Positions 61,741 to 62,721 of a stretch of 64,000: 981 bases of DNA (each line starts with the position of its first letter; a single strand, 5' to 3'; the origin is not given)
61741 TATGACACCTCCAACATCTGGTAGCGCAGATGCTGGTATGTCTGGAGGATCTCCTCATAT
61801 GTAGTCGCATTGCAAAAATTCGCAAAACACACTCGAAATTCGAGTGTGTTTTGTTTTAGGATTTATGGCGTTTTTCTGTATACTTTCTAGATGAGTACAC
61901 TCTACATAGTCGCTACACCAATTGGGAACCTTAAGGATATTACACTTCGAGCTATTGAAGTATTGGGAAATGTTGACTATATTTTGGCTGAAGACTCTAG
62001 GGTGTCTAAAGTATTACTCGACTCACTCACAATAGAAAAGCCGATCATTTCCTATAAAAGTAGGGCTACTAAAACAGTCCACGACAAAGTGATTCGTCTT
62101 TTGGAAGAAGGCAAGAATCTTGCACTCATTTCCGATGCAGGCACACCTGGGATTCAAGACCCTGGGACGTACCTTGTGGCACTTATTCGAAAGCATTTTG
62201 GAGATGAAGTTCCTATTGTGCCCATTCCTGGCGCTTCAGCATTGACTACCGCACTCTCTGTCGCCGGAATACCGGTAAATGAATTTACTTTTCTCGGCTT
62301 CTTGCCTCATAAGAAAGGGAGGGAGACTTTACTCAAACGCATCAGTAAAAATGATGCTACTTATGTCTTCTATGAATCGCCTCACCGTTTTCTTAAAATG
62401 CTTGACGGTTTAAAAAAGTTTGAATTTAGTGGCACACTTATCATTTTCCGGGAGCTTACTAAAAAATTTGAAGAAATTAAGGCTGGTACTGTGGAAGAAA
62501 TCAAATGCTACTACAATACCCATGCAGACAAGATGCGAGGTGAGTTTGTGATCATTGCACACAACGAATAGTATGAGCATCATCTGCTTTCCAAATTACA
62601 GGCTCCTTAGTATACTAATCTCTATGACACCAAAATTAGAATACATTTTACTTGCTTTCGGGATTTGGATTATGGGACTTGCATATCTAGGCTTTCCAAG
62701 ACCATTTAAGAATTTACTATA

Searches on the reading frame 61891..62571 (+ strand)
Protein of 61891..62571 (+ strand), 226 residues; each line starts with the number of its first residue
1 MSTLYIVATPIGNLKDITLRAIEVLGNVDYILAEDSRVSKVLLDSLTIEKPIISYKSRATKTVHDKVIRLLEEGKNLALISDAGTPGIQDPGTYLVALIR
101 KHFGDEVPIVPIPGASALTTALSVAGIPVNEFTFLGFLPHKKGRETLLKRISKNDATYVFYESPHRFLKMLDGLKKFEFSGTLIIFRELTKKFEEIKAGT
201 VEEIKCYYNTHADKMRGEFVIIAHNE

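Call 48: find_encoding_contigs(protein=window:61891-62571:+, flank=10000, max_places=2)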
Protein window:61891-62571:+ (226 aa): 3 contigs read that carry it; 1 place shown.
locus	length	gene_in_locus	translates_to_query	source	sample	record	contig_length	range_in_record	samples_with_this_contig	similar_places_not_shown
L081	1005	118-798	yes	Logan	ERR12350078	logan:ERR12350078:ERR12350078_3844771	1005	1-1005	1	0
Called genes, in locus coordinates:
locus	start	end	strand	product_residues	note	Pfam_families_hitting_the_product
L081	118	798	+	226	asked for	PF00590:TP_methylase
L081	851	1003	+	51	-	?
